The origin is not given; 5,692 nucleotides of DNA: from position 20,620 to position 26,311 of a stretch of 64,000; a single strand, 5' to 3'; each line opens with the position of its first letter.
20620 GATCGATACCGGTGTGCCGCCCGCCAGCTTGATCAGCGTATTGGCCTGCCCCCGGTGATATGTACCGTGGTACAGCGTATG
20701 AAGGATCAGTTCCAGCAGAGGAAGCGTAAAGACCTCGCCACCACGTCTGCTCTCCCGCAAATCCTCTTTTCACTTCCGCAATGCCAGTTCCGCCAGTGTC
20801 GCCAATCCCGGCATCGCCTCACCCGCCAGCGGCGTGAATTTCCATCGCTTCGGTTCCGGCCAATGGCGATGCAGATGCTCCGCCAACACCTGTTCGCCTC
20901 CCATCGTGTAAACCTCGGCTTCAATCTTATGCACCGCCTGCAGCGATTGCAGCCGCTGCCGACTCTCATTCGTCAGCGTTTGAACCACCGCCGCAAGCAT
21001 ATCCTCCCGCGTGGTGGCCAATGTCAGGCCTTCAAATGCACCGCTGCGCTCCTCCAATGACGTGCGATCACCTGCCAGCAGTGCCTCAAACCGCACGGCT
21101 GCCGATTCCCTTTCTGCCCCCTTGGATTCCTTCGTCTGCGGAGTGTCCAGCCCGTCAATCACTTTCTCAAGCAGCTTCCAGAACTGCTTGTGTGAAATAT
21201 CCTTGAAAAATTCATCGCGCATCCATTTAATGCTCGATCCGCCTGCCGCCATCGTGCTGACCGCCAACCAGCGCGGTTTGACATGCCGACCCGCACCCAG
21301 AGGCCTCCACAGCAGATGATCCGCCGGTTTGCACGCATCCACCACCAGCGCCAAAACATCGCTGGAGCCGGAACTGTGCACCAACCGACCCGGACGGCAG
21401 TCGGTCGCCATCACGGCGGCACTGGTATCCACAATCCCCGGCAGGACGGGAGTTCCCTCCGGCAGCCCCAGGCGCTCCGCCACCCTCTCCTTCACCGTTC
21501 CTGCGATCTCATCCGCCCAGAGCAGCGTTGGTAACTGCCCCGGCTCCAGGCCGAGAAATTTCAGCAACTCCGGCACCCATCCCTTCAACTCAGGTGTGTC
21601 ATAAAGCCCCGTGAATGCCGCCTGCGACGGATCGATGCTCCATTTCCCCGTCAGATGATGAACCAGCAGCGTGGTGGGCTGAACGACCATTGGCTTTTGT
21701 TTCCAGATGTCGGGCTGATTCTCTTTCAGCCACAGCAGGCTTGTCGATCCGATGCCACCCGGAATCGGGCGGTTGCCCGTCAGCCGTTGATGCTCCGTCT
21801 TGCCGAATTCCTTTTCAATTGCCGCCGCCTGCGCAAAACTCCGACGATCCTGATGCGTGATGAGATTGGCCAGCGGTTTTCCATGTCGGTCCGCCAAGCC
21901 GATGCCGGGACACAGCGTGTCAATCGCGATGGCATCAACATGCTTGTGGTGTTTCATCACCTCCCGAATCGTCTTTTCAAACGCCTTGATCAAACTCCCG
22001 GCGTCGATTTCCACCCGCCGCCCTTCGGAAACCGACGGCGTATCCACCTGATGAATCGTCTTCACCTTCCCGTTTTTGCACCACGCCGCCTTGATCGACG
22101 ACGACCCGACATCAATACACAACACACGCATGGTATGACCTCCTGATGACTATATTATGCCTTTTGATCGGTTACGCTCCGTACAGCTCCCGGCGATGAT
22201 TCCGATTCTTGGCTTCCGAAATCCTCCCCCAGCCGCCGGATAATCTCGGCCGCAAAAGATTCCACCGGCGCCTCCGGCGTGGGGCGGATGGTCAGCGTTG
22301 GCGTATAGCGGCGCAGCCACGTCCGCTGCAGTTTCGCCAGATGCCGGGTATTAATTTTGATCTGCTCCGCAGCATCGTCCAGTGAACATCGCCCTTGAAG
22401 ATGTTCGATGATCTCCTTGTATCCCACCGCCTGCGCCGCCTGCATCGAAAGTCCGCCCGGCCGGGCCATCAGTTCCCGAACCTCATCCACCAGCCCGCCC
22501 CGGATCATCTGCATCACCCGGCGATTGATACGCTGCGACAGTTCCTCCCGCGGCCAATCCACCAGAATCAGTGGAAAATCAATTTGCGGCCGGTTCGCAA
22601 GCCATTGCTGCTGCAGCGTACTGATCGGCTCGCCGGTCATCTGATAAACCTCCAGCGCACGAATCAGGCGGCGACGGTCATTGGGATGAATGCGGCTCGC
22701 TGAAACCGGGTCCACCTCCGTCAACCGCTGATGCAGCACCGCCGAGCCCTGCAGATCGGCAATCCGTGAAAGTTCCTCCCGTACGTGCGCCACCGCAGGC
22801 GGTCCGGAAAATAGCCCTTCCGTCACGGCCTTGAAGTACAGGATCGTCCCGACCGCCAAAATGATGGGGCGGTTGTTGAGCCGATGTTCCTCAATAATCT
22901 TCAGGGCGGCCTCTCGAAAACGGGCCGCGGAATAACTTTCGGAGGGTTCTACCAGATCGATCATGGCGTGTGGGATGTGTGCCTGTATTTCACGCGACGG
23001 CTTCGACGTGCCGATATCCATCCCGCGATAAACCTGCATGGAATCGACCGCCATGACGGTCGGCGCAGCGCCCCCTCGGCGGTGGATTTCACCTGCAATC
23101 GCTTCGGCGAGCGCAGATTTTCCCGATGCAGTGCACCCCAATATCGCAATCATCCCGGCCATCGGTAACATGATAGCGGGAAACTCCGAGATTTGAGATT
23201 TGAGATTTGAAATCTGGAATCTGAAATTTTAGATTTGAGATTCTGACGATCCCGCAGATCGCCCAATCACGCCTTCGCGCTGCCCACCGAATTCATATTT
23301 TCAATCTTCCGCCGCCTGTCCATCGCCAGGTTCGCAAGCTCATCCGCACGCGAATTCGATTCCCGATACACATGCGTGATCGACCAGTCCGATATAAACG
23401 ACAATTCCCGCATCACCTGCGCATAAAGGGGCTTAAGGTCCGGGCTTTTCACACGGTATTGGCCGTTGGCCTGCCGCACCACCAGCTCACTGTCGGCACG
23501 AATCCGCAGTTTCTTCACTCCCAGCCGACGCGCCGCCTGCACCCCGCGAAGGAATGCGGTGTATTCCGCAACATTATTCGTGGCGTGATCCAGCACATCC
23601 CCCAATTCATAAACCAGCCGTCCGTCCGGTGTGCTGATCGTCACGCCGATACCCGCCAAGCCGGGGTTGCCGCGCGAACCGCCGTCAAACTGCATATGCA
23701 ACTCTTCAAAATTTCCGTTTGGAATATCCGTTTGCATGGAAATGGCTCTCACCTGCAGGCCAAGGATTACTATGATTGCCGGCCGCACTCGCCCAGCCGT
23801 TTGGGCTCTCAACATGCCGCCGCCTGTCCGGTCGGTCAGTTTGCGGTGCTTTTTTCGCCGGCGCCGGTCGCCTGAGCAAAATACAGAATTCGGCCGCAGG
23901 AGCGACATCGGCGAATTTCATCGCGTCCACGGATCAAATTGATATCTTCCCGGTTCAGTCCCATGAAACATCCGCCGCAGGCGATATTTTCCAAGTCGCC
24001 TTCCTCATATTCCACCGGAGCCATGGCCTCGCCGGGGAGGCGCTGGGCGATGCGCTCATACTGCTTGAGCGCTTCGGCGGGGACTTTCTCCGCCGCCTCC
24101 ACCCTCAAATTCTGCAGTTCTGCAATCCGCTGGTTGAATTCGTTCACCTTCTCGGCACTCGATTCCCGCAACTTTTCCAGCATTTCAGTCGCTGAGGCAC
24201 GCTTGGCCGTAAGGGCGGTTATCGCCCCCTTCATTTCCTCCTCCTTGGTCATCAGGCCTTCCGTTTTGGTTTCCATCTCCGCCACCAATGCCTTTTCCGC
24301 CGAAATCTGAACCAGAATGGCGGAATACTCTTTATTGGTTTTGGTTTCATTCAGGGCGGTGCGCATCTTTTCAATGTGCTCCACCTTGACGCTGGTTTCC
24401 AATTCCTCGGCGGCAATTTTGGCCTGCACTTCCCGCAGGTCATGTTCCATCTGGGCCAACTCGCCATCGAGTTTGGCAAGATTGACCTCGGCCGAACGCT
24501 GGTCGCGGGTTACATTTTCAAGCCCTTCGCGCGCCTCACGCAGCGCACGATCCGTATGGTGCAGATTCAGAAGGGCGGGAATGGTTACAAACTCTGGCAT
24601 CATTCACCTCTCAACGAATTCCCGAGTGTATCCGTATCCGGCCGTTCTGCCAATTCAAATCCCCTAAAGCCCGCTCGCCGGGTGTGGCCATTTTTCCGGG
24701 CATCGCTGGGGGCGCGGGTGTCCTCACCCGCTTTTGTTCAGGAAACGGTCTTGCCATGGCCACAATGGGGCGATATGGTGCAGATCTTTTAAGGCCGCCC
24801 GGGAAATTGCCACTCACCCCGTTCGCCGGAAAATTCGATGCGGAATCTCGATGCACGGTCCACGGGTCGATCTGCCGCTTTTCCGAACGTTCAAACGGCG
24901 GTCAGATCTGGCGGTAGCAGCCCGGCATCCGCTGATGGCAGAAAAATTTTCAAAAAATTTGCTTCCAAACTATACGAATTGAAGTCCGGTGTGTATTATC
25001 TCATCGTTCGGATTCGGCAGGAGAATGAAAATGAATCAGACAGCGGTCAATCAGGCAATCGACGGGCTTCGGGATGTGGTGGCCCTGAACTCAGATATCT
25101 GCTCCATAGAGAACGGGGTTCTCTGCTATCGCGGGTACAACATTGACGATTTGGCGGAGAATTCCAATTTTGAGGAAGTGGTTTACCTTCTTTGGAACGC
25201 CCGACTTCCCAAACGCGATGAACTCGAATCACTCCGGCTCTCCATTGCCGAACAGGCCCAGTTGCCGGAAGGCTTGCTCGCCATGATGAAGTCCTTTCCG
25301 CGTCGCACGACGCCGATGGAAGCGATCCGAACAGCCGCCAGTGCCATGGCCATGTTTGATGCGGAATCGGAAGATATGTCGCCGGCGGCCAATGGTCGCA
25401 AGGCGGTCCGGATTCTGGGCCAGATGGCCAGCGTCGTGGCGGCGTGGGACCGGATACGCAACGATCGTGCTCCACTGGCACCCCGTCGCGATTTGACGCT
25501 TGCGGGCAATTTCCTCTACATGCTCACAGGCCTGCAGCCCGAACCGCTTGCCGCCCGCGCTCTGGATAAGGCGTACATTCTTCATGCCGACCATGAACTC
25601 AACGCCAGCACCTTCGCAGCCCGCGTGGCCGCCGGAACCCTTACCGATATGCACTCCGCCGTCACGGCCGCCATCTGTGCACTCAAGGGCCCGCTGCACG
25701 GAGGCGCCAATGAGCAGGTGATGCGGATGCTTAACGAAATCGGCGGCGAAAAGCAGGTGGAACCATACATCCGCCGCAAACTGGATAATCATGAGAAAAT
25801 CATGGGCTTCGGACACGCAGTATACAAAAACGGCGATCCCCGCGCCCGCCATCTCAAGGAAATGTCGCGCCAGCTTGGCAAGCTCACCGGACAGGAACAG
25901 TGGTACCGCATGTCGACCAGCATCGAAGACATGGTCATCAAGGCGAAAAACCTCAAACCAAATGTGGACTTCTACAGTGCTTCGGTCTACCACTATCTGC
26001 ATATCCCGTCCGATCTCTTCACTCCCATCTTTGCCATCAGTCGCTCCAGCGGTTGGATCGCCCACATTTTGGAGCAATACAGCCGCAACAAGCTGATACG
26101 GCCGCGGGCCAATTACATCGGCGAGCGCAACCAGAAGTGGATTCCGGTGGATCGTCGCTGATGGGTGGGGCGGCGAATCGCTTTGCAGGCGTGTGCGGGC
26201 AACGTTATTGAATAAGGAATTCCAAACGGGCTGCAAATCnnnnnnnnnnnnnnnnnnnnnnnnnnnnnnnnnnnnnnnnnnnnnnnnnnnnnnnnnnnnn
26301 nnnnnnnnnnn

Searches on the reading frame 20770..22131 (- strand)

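Call 10: search_protein_families(library=pfam, proteins=[window:20770-22131:-], max_evalue=0.001)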
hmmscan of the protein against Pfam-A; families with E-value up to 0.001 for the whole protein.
window:20770-22131:- (453 aa): 2 families
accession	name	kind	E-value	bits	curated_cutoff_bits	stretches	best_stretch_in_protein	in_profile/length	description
PF00370.27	FGGY_N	-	4e-37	128.6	28.8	1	3-241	2-244/245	FGGY family of carbohydrate kinases, N-terminal domain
PF02782.22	FGGY_C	-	1.7e-07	31.7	27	1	252-412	3-158/198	FGGY family of carbohydrate kinases, C-terminal domain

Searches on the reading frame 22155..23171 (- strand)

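Call 10: search_protein_families(library=pfam, proteins=[window:22155-23171:-], max_evalue=0.001)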
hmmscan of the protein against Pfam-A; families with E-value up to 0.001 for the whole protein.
window:22155-23171:- (338 aa): 1 family
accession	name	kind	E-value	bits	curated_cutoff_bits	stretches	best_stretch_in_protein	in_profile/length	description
PF01715.23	IPPT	-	4e-81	272.7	23.6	1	46-288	1-242/243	IPP transferase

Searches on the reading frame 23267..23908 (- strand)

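Call 10: search_protein_families(library=pfam, proteins=[window:23267-23908:-], max_evalue=0.001)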
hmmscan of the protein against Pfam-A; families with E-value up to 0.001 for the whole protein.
window:23267-23908:- (213 aa): 2 families
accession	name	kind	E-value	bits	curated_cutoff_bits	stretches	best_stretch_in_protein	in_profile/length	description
PF13456.12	RVT_3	-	8.7e-23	81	21.6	1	74-195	2-123/123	Reverse transcriptase-like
PF00075.30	RNase_H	-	2.6e-07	31.4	25.8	1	72-195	6-139/141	RNase H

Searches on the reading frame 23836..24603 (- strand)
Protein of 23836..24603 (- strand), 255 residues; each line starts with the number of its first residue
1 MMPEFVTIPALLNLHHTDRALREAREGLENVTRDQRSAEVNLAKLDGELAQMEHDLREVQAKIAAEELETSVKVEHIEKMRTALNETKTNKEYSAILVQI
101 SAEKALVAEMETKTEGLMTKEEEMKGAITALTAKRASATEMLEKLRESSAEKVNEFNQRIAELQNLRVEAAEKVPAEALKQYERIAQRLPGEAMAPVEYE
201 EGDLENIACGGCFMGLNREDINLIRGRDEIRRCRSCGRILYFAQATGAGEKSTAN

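Call 10: search_protein_families(library=pfam, proteins=[window:23836-24603:-], max_evalue=0.001)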
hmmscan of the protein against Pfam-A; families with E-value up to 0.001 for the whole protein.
window:23836-24603:- (255 aa): 1 family
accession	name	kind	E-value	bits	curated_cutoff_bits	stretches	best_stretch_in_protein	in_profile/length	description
PF02591.20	Zn_ribbon_9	-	5.3e-10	39.7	29.1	1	208-240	1-33/33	C4-type zinc ribbon domain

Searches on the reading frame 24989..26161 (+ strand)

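Call 43: search_protein_families(library=pfam, proteins=[window:24989-26161:+], max_evalue=0.0001)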
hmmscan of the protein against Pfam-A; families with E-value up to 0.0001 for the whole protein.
window:24989-26161:+ (390 aa): 1 family
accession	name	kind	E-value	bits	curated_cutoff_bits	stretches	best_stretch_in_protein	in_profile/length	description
PF00285.26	Citrate_synt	-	5.5e-136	453.7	27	1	26-373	1-357/357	Citrate synthase, C-terminal domain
